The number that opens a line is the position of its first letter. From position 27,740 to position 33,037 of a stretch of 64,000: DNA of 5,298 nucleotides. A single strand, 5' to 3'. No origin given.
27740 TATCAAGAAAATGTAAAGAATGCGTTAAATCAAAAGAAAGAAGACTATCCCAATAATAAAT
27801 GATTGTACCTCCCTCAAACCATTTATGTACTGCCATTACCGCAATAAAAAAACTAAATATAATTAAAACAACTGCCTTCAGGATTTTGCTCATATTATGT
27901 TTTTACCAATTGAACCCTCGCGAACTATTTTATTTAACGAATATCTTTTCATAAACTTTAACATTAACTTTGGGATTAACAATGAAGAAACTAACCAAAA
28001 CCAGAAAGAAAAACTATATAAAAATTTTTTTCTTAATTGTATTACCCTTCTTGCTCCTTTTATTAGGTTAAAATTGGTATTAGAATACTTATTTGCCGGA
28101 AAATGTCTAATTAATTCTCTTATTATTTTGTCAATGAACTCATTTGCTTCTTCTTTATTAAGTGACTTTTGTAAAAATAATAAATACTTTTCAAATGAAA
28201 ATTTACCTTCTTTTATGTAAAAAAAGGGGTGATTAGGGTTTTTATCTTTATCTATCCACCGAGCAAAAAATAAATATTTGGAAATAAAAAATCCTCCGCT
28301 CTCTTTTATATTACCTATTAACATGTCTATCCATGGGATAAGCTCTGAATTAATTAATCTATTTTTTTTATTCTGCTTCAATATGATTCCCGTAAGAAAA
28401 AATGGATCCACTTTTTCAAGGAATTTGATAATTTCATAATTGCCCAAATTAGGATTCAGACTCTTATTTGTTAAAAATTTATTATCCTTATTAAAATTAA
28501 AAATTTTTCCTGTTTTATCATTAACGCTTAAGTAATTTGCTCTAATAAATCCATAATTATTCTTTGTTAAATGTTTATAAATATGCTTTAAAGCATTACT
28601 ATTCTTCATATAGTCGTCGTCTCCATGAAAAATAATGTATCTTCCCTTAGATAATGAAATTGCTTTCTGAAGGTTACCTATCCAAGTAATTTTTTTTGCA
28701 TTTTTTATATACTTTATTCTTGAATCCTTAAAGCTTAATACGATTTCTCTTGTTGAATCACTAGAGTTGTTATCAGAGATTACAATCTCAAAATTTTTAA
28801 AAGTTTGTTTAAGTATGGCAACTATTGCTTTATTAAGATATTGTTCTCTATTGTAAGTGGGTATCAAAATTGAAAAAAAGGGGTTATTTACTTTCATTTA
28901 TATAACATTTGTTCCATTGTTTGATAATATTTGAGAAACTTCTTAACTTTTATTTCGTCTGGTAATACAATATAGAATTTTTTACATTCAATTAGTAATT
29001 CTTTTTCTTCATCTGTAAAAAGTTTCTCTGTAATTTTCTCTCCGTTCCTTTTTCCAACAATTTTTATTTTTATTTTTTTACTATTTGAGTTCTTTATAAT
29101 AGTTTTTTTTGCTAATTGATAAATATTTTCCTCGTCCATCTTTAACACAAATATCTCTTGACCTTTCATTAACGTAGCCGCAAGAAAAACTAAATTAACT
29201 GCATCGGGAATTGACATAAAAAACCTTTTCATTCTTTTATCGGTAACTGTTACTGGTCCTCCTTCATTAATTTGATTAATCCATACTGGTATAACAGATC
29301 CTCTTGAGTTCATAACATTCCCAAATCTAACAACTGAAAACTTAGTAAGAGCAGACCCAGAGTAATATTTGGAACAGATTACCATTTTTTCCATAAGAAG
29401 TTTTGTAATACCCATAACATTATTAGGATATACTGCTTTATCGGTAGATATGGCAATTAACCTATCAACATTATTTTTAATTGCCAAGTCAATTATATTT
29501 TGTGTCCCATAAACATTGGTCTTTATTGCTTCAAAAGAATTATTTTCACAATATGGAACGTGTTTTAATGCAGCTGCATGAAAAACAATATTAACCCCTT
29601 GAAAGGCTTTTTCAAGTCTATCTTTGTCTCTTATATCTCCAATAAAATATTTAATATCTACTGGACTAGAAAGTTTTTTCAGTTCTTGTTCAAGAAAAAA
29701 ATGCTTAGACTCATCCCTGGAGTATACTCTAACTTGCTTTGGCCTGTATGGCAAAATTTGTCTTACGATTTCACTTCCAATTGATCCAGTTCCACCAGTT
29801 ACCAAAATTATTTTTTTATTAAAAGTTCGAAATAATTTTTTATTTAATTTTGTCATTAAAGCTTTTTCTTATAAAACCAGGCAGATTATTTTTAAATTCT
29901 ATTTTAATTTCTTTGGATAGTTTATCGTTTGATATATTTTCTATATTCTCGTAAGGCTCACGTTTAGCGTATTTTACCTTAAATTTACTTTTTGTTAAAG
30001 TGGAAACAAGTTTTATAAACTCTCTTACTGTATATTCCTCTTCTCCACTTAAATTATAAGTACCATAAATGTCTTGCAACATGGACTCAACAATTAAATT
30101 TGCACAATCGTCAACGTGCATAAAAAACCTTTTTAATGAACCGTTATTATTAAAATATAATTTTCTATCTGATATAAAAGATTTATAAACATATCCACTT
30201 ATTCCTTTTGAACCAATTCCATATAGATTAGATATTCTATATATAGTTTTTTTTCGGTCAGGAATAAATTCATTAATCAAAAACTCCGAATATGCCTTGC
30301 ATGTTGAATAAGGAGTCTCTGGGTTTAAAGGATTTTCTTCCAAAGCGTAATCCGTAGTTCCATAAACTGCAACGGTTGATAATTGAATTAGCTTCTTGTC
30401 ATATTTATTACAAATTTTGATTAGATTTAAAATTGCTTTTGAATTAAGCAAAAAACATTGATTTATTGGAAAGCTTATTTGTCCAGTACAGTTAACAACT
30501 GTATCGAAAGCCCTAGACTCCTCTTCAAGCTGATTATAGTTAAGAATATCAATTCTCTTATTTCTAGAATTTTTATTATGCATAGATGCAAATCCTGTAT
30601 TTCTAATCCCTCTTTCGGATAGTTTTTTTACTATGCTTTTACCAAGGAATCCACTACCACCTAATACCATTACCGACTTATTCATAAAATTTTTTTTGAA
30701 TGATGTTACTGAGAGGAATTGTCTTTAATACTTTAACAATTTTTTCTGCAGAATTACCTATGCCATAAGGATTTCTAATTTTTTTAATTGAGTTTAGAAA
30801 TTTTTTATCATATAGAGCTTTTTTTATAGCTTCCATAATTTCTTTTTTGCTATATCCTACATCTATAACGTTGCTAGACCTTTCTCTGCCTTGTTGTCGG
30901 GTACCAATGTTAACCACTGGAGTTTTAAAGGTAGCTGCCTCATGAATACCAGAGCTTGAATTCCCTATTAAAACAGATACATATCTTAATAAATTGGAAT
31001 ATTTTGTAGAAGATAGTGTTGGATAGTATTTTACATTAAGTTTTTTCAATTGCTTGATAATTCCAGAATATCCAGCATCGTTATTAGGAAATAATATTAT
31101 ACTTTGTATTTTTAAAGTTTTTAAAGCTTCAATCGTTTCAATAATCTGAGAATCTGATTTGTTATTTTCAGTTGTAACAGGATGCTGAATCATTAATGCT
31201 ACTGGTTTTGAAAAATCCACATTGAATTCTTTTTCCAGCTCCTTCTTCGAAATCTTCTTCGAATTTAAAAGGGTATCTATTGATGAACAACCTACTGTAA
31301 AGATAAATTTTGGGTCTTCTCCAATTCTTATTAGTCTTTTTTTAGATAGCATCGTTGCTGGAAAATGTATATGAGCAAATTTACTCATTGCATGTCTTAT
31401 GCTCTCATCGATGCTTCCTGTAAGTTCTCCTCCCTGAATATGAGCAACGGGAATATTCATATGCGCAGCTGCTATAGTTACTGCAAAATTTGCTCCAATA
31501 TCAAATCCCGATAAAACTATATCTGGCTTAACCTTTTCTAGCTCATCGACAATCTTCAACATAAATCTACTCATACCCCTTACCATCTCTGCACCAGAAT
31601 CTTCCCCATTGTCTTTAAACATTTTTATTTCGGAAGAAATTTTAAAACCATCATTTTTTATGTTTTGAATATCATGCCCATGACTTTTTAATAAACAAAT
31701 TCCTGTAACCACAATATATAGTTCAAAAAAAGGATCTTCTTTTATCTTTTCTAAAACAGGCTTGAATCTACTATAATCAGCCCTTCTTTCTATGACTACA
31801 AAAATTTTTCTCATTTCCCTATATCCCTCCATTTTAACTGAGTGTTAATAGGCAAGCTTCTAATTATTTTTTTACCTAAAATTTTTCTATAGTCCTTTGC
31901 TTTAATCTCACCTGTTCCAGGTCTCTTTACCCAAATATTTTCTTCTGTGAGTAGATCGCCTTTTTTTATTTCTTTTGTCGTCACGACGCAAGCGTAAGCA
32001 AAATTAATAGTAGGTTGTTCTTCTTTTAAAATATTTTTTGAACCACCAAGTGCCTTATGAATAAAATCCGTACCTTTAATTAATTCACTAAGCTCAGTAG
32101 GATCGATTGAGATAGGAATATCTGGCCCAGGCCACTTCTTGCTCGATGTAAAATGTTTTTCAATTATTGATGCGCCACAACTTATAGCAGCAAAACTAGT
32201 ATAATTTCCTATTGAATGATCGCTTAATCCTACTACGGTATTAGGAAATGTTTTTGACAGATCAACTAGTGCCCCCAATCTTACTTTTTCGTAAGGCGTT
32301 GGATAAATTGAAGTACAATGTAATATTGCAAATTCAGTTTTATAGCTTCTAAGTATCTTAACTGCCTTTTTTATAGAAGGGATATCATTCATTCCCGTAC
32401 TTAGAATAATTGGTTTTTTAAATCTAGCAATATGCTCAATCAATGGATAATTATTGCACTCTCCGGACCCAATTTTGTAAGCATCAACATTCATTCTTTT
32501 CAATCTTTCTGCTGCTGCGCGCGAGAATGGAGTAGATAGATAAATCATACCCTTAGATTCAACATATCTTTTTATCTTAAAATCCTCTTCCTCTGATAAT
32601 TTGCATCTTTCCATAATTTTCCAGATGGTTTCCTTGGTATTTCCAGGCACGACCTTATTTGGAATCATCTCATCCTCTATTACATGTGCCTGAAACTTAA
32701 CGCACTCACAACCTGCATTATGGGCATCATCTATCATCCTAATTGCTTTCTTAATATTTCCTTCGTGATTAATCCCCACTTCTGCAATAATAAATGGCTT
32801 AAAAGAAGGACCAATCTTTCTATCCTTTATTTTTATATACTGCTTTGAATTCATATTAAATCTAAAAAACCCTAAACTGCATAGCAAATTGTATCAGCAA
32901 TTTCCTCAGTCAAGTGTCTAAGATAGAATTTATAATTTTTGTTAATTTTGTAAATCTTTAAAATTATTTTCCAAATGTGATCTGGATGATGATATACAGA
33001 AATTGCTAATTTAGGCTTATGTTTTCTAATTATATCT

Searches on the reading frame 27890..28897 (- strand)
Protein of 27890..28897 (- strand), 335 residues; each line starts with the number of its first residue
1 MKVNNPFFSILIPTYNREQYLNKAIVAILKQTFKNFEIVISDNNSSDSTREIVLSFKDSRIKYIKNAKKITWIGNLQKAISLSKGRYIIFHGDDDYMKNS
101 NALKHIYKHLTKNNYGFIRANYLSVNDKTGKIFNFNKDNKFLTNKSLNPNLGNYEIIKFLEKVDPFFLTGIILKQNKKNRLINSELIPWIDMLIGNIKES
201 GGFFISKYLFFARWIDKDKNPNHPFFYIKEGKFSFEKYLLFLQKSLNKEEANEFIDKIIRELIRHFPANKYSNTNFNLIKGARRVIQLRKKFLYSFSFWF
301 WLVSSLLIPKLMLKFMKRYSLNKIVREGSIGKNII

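Call 7: search_protein_families(library=pfam, proteins=[window:27890-28897:-], max_evalue=0.001)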
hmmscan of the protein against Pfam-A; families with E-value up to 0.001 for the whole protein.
window:27890-28897:- (335 aa): 3 families
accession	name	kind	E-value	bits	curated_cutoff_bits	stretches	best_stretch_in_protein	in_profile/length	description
PF00535.33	Glycos_transf_2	-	8.4e-29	101.1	23.3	1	9-152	1-150/168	Glycosyl transferase family 2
PF13641.12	Glyco_tranf_2_3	-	7.8e-09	36.3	27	1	8-121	3-122/230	Glycosyltransferase like family 2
PF10111.15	Glyco_tranf_2_2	-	0.00056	19.9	27.3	1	9-129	1-130/276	Glycosyltransferase like family 2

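Call 75: search_protein_families(library=ncbifam, proteins=[window:27890-28897:-], max_evalue=0.00001)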
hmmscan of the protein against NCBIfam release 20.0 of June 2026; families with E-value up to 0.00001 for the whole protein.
window:27890-28897:- (335 aa): 14 families
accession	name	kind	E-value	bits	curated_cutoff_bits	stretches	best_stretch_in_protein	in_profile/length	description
NF050050.1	ProtGlycPglI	equivalog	4.1e-23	82.2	500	1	6-124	2-121/306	GalNAc(5)-diNAcBac-PP-undecaprenol beta-1,3-glucosyltransferase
NF047683.1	TeichurnBiosyTuaG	equivalog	5.9e-20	72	400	1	1-131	1-132/252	teichuronic acid biosynthesis protein TuaG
NF007453.0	PRK10018.1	equivalog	7.2e-16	58.7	382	1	2-121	2-123/280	colanic acid biosynthesis glycosyltransferase WcaA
TIGR04017.1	WcaA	equivalog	8.3e-16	58.4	495.75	1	3-121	2-122/279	colanic acid biosynthesis glycosyltransferase WcaA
NF053739.1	GlytfEpsEBac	equivalog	5.8e-15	55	450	1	7-122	2-120/265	glycosyltransferase EpsE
TIGR03937.1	PgaC_IcaA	equivalog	2.9e-12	46.2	422.3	1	4-114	43-154/407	poly-beta-1,6-N-acetyl-D-glucosamine synthase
TIGR04440.1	glyco_TIGR04440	domain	4.9e-11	42.8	70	1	9-138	3-135/215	TIGR00180 family glycosyltransferase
NF041875.1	EPS_EpsD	equivalog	6.2e-11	42.3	370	1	9-112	2-107/325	exopolysaccharide biosynthesis glycosyltransferase EpsD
NF038302.1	EPS_HpsE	equivalog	1.1e-10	41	300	1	8-110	3-111/307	hormogonium polysaccharide biosynthesis glycosyltransferase HpsE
NF038299.1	EPS_HpsN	equivalog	1.1e-10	41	425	1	7-154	2-149/317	hormogonium polysaccharide biosynthesis glycosyltransferase HpsN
NF007482.0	PRK10073.1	equivalog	5.2e-10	38.8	423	1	2-99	2-100/334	glycosyltransferase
TIGR04283.1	glyco_like_mftF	equivalog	6.2e-07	29.2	182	1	9-110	2-97/221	TIGR04283 family arsenosugar biosynthesis glycosyltransferase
NF045692.1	OglycostaseCruG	equivalog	6.9e-06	25.2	600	0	9-74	44-112/386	2'-O-glycosyltransferase CruG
NF050113.1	gal_furan_GlfT1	equivalog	7.9e-06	25.4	330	1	11-115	4-110/290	galactofuranosyltransferase GlfT1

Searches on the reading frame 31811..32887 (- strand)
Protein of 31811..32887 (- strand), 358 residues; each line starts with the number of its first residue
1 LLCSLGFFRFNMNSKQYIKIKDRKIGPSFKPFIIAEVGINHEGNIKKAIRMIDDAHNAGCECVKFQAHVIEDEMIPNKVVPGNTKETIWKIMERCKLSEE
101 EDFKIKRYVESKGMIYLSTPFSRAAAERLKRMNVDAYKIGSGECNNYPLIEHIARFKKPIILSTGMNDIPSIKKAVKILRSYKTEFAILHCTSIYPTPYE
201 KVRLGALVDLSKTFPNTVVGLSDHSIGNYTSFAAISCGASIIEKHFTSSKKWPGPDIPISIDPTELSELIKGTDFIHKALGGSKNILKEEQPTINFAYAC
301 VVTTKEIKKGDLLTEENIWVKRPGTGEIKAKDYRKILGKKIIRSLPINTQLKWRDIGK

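Call 7: search_protein_families(library=pfam, proteins=[window:31811-32887:-], max_evalue=0.001)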
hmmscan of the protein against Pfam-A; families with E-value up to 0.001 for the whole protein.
window:31811-32887:- (358 aa): 2 families
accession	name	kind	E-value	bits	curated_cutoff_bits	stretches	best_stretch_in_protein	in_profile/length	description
PF03102.20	NeuB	-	2.6e-74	250.2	22.1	1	51-283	1-239/241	NeuB family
PF08666.17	SAF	-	4.7e-09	37.1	21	1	300-356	3-62/63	SAF domain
